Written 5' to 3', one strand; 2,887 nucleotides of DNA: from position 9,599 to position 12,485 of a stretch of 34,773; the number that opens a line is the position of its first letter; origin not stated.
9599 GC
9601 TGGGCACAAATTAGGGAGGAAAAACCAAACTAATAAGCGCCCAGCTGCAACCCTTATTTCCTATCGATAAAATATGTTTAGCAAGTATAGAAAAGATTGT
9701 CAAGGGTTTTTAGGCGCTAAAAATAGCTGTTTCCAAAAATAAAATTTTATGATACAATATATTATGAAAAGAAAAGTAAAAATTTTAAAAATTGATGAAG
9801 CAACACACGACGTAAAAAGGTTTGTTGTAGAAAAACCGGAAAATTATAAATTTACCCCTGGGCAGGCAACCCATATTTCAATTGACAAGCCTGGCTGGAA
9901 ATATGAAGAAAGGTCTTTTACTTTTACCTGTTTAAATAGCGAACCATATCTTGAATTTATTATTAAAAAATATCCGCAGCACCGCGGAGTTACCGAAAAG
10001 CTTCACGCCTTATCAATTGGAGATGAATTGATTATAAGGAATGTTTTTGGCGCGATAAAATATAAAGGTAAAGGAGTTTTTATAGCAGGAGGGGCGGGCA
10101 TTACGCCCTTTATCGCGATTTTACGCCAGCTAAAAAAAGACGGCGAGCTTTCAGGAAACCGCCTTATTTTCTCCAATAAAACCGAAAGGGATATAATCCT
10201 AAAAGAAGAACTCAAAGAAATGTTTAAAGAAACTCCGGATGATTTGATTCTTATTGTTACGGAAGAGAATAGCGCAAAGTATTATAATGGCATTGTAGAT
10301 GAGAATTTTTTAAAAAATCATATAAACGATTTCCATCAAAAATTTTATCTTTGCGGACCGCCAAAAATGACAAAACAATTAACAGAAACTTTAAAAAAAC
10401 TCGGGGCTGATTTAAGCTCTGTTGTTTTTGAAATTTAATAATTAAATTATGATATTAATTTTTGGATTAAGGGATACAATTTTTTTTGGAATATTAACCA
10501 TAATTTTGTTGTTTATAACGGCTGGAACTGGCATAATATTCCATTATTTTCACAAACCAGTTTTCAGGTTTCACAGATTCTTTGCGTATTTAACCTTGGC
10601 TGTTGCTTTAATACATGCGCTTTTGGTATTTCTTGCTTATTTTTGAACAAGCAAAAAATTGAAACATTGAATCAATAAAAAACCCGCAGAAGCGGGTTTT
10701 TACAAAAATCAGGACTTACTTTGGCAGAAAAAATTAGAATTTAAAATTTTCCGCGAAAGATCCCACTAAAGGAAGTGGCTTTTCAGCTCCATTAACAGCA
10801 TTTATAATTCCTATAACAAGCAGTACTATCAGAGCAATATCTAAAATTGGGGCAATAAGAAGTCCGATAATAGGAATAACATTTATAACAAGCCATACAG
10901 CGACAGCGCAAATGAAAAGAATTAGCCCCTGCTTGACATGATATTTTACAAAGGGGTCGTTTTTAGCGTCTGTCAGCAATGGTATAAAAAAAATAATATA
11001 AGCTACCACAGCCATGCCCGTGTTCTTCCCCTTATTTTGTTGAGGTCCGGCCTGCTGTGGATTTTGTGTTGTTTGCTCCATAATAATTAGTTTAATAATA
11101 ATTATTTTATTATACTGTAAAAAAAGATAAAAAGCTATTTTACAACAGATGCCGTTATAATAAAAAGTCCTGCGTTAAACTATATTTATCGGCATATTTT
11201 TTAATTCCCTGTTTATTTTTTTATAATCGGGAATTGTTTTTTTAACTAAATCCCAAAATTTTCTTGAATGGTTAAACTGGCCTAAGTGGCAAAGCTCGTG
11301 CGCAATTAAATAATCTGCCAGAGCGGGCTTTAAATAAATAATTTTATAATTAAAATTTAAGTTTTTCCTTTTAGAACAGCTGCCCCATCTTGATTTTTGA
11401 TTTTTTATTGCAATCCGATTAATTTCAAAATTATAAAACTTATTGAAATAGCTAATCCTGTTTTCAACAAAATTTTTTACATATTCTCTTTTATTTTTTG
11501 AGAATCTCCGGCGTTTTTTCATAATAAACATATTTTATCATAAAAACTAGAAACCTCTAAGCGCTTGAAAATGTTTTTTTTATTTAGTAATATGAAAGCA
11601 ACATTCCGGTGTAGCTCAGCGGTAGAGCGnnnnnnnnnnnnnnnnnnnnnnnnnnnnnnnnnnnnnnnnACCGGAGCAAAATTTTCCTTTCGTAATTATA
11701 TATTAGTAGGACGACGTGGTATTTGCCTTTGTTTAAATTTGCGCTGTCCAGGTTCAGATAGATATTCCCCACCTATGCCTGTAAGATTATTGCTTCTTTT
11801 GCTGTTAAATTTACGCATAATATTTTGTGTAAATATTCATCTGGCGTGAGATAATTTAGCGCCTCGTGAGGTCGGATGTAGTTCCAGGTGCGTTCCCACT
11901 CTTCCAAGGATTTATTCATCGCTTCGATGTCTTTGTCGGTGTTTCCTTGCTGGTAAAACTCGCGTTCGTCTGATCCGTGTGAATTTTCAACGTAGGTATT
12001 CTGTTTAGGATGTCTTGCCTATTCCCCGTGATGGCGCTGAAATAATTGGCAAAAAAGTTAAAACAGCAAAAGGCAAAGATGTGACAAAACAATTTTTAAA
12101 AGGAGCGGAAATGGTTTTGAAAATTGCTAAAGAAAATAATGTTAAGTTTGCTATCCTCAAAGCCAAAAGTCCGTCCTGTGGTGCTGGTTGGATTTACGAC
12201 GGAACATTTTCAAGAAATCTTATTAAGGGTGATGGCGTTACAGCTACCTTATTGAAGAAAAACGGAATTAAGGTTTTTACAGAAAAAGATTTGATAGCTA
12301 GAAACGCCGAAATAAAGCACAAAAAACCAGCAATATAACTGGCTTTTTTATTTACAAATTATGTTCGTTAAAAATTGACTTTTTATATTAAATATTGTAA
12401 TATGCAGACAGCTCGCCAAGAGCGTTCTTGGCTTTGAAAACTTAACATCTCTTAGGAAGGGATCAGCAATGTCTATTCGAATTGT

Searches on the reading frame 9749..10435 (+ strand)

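Call 57: search_protein_families(library=pfam, proteins=[window:9749-10435:+], max_evalue=0.001)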
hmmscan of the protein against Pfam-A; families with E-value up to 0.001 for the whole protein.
window:9749-10435:+ (229 aa): 3 families
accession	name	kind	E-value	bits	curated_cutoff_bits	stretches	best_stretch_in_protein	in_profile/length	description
PF00175.26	NAD_binding_1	-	7.4e-19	68.8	22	1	111-210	1-106/109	Oxidoreductase NAD-binding domain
PF00970.30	FAD_binding_6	-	5.4e-06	27.1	21.1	1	11-105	3-99/99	Oxidoreductase FAD-binding domain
PF08030.17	NAD_binding_6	-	1.1e-05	26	22.2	1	110-207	5-80/156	Ferric reductase NAD binding domain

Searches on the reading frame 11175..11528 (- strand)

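Call 57: search_protein_families(library=pfam, proteins=[window:11175-11528:-], max_evalue=0.001)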
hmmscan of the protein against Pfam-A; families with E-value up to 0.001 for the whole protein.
window:11175-11528:- (117 aa): 2 families
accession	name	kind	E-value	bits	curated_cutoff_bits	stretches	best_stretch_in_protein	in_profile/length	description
PF01863.23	YgjP-like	-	1.6e-34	120.1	26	1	4-111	99-206/207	YgjP-like, metallopeptidase domain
PF08325.16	WLM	-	0.0009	19.8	26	0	76-106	88-118/190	WLM domain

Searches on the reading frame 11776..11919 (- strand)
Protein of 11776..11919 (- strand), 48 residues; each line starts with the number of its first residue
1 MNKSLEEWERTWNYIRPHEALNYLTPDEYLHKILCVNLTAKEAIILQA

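Call 89: search_protein_families(library=pfam, proteins=[window:11776-11919:-], max_evalue=0.01)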
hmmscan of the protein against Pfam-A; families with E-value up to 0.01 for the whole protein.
window:11776-11919:- (48 aa): 1 family
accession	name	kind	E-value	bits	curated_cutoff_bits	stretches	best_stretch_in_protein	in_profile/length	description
PF13683.12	rve_3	-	6.5e-06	26.3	26.5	1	2-26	43-67/67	Integrase core domain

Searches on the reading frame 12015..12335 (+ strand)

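Call 57: search_protein_families(library=pfam, proteins=[window:12015-12335:+], max_evalue=0.001)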
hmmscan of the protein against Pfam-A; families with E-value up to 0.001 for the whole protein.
window:12015-12335:+ (107 aa): 1 family
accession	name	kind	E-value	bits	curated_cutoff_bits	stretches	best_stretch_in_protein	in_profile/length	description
PF04463.17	2-thiour_desulf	-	8.1e-29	100.9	34.7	1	1-92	47-141/141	2-thiouracil desulfurase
